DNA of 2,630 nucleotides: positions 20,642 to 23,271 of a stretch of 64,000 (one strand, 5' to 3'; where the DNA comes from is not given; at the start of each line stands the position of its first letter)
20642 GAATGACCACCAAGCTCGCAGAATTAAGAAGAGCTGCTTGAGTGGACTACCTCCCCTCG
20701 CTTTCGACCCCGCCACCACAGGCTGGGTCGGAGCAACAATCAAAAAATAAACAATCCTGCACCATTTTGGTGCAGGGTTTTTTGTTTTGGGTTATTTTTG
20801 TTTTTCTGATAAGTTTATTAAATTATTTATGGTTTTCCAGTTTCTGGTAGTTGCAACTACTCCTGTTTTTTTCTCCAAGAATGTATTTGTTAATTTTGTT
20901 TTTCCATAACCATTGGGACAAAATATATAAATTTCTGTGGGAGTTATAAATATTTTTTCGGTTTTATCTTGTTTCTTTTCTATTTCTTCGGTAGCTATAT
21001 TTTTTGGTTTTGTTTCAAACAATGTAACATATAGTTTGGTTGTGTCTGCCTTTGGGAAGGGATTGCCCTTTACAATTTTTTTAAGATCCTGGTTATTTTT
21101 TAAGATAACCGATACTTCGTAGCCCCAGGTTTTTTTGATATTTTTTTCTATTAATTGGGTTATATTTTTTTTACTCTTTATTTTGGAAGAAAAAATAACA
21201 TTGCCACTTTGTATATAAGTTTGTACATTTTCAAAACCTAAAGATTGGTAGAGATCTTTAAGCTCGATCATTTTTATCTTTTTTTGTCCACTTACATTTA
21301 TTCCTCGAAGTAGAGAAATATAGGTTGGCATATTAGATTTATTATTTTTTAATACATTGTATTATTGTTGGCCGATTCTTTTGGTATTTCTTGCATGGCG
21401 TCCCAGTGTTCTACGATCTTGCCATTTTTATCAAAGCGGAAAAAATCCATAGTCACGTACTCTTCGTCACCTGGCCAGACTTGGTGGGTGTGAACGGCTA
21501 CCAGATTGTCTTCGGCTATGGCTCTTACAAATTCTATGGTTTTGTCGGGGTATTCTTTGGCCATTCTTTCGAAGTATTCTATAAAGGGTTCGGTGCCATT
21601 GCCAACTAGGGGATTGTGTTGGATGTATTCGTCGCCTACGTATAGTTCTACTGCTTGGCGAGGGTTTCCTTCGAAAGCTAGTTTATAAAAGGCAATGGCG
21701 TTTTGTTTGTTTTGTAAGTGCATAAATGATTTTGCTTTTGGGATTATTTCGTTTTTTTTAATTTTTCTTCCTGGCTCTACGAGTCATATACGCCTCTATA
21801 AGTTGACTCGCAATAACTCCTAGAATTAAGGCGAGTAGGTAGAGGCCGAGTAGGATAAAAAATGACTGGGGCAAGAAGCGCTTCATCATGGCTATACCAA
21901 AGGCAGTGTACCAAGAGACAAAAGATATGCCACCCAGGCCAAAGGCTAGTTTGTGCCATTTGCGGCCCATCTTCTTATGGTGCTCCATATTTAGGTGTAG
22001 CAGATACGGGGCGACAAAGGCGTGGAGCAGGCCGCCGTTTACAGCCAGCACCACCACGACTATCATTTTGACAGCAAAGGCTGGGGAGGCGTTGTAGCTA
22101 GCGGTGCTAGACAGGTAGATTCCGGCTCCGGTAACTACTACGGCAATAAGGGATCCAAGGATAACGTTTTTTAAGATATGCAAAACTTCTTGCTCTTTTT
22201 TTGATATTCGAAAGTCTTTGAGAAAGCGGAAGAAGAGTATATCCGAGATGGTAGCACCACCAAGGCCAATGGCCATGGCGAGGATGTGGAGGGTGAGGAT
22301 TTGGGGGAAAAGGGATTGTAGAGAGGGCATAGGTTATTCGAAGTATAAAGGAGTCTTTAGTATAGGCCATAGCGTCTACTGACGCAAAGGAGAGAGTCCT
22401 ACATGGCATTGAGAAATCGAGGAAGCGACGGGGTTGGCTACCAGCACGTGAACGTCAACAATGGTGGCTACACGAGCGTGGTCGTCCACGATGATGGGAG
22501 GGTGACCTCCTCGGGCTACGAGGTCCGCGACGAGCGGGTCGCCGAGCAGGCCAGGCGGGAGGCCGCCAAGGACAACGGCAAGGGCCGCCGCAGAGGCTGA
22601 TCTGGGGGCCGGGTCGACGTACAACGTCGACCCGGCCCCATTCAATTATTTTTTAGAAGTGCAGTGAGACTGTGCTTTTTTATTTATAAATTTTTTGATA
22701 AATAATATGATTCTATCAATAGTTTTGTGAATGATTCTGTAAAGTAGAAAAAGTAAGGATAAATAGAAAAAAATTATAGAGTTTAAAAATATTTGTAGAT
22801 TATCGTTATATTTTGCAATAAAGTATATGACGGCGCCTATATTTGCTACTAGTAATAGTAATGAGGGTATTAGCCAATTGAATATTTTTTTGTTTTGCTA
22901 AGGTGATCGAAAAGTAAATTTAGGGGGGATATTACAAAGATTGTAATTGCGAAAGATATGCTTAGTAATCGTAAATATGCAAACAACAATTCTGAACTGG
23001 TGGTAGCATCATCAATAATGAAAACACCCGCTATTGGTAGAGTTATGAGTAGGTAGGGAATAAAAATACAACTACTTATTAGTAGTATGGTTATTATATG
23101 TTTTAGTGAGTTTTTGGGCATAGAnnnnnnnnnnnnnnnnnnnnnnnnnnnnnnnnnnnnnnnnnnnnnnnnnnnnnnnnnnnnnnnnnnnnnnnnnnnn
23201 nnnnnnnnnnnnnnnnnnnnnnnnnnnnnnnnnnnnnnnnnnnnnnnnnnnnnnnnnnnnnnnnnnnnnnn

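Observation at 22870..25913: Extremely AT-rich three-gene operon: RloC/PrrC-like zinc-hook ATPase, zinc-ribbon PD-(D/E)xK nuclease and a small two-TM protein, fused onto the lemA-htpX unit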

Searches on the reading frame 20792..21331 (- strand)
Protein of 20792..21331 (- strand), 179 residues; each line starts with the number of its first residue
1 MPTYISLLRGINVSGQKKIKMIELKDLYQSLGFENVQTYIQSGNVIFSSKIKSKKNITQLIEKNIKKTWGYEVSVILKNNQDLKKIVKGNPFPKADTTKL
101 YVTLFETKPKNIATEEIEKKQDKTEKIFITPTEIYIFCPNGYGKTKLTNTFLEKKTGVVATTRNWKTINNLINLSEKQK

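Call 3: search_protein_families(library=pfam, proteins=[window:20792-21331:-], max_evalue=0.1)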
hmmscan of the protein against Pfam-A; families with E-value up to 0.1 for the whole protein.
window:20792-21331:- (179 aa): 3 families
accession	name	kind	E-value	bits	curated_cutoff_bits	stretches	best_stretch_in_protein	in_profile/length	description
PF08002.16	DUF1697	-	2.7e-43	148.1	24.4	1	1-135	1-137/137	Protein of unknown function (DUF1697)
PF20952.2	Flu_PB2_7th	-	0.0086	16.7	25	1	6-67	8-72/76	Influenza RNA polymerase PB2 C-terminal domain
PF23959.1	DUF7288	-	0.083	13.7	27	1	50-127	78-163/184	Family of unknown function (DUF7288)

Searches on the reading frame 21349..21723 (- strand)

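Call 3: search_protein_families(library=pfam, proteins=[window:21349-21723:-], max_evalue=0.1)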
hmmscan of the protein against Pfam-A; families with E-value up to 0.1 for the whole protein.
window:21349-21723:- (124 aa): 2 families
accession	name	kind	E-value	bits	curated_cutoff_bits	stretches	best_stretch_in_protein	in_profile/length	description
PF12680.13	SnoaL_2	-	9.6e-13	49.1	27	1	11-106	3-102/102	SnoaL-like domain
PF07366.18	SnoaL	-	2.8e-09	37.3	28.4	2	12-80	6-76/126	SnoaL-like polyketide cyclase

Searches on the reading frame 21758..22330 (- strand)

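Call 3: search_protein_families(library=pfam, proteins=[window:21758-22330:-], max_evalue=0.1)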
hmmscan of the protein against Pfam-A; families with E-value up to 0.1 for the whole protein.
window:21758-22330:- (190 aa): 2 families
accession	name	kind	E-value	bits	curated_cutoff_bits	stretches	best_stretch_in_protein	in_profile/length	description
PF09980.14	DUF2214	-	0.0051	17.2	34.1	1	13-97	7-89/147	Predicted membrane protein (DUF2214)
PF02687.27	FtsX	-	0.037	14.5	25.5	0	6-81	46-118/120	FtsX-like permease C-terminal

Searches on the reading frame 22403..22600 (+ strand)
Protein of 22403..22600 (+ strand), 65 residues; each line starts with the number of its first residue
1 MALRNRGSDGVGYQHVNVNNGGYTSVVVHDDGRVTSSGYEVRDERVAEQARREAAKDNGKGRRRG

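Call 66: search_protein_families(library=pfam, proteins=[window:22403-22600:+], max_evalue=0.1)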
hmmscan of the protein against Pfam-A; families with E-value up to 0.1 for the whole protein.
window:22403-22600:+ (65 aa): 1 family
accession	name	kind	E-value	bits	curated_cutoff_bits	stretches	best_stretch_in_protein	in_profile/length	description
PF13540.12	RCC1_2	-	0.053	13.8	22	0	21-39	7-25/30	Regulator of chromosome condensation (RCC1) repeat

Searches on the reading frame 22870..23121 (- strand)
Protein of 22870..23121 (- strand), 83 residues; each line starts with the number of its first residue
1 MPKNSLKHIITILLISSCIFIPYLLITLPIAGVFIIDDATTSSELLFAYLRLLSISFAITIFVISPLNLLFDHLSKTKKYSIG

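Call 3: search_protein_families(library=pfam, proteins=[window:22870-23121:-], max_evalue=0.1)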
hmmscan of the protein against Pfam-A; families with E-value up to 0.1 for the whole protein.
window:22870-23121:- (83 aa): 1 family
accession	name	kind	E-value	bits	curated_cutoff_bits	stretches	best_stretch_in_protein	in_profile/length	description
PF08592.16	Anthrone_oxy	-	0.036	14.7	27.3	1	14-73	17-64/106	Anthrone oxygenase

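Call 4: search_protein_families(library=padloc, proteins=[window:22870-23121:-], max_evalue=0.1)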
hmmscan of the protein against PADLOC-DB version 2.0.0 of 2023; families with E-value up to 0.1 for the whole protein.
window:22870-23121:- (83 aa): 0 families

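Call 5: search_protein_families(library=ncbifam, proteins=[window:22870-23121:-], max_evalue=0.1)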
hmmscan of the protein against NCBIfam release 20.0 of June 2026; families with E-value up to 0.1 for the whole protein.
window:22870-23121:- (83 aa): 0 families

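Call 40: find_homologous_proteins(query=window:22870-23121:-, max_evalue=0.01)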
Query window:22870-23121:- (83 aa): 1 proteins with E <= 0.01 among 3 candidates.
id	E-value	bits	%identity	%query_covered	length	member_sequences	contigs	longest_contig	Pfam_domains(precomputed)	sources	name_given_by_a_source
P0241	8.8e-43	161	100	100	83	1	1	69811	-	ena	-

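Call 52: search_protein_representatives(protein=window:22870-23121:-)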
Query: 83 residues. Proteins with E-value up to 0.001 (for the whole library): 10; up to 1e-10: 3; up to 1e-30: 1. The best 10 are listed.
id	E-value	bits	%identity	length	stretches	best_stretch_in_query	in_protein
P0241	2.8e-43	161.2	100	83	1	1-83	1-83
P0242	6.0e-13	64.9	53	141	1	7-78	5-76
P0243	4.5e-11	58.9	70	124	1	31-80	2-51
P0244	3.7e-10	56.0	42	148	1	3-76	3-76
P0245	7.7e-08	48.6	47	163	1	6-79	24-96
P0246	1.2e-05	41.7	31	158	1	6-79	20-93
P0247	8.9e-05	38.9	44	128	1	3-76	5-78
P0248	2.1e-04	37.7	-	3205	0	-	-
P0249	6.6e-04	36.2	34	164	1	3-81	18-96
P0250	6.7e-04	36.1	41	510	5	14-35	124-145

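Call 54: find_encoding_contigs(protein=P0243, flank=8000, max_places=3)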
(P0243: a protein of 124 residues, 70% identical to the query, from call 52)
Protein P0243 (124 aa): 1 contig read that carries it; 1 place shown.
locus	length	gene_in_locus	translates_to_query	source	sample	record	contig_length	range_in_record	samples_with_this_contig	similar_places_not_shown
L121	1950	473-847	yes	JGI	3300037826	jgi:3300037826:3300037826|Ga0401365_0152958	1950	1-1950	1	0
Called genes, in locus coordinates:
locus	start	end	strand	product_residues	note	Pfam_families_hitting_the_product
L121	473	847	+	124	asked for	-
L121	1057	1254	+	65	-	-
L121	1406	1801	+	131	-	-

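Call 55: find_encoding_contigs(protein=P0242, flank=8000, max_places=3)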
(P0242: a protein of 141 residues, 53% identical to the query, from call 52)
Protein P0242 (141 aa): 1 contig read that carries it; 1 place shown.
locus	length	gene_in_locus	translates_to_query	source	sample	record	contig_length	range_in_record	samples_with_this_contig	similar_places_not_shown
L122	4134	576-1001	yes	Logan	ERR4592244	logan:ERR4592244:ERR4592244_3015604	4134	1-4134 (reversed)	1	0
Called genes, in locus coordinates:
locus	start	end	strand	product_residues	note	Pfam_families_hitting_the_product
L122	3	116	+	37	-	?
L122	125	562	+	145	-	-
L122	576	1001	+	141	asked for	-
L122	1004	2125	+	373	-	PF00092:VWA, PF13519:VWA_2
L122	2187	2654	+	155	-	-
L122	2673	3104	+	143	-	PF00293:NUDIX, PF14815:NUDIX_4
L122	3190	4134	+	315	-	?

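Call 76: find_encoding_contigs(protein=P0245, flank=6000, max_places=2)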
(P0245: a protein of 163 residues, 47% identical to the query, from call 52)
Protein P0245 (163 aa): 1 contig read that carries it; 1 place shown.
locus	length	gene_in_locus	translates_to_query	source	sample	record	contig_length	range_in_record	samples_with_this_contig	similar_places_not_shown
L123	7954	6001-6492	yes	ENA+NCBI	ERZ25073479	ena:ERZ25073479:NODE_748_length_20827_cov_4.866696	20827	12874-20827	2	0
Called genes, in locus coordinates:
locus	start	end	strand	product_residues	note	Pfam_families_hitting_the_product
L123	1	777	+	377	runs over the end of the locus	-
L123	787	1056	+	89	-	PF18895:T4SS_pilin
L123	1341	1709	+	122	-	PF18895:T4SS_pilin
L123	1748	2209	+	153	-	PF18895:T4SS_pilin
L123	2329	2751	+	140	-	PF18895:T4SS_pilin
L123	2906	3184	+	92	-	-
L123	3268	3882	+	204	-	PF04956:TrbC (weak), PF18895:T4SS_pilin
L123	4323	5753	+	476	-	PF08529:NusA_N, PF13184:KH_NusA_1st, PF26594:KH_NusA_2nd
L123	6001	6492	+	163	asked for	-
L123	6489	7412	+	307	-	PF01368:DHH, PF02833:DHHA2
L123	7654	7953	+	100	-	?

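Call 77: find_encoding_contigs(protein=P0244, flank=6000, max_places=2)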
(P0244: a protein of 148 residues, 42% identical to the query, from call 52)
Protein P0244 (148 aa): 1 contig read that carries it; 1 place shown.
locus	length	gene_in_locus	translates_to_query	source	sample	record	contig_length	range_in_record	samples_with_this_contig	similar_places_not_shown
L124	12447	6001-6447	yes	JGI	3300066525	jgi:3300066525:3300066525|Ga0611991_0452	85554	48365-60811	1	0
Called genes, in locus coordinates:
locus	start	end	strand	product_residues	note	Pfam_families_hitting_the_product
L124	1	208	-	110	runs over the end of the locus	-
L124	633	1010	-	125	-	-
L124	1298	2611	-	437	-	PF00464:SHMT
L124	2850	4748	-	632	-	PF00664:ABC_membrane, PF00005:ABC_tran, PF02463:SMC_N (weak)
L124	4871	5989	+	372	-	-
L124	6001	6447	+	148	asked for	-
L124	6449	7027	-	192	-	-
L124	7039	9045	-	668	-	PF13895:Ig_2, PF00801:PKD (weak), PF18911:PKD_4, PF18962:Por_Secre_tail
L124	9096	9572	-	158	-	PF06983:3-dmu-9_3-mt (faint), PF00903:Glyoxalase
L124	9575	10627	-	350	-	-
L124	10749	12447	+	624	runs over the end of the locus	PF13424:TPR_12 (weak), PF00512:HisKA, PF02518:HATPase_c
